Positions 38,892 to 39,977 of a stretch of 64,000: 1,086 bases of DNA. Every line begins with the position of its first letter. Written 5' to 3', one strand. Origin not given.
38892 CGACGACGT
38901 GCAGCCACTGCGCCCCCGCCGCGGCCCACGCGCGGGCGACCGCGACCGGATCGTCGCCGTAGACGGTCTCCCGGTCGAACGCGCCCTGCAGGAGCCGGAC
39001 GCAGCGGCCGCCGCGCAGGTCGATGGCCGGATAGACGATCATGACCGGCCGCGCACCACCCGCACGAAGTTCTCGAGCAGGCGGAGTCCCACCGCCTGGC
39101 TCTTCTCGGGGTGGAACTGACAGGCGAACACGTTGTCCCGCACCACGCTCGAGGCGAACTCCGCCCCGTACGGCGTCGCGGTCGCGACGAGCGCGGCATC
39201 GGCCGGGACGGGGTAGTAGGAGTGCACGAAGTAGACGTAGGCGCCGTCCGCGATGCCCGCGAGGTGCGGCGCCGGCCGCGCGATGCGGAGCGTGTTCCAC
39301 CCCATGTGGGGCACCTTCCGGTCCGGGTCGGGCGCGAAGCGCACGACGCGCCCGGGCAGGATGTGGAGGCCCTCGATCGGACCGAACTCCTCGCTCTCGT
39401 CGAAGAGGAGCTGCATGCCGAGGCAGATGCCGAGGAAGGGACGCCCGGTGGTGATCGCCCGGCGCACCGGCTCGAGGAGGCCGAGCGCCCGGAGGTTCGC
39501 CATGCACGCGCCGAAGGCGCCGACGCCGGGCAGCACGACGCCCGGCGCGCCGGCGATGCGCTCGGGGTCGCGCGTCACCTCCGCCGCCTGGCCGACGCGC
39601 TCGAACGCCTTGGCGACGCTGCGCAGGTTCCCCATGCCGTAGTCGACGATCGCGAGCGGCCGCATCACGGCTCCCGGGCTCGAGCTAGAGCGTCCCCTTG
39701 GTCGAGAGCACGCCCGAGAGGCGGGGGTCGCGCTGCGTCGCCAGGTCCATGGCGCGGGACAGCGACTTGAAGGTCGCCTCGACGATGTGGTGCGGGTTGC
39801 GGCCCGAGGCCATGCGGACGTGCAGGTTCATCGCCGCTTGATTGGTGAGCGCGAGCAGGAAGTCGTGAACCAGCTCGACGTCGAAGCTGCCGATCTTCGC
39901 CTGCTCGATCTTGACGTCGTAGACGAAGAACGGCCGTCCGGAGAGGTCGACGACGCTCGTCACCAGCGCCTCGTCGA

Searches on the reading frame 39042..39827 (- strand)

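Call 63: search_protein_families(library=pfam, proteins=[window:39042-39827:-], max_evalue=0.00001)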
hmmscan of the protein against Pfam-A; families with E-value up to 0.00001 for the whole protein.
window:39042-39827:- (262 aa): 1 family
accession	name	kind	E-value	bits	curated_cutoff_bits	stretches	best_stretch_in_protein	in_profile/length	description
PF00117.34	GATase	-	9.9e-21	74.7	22.8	1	60-255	2-187/190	Glutamine amidotransferase class-I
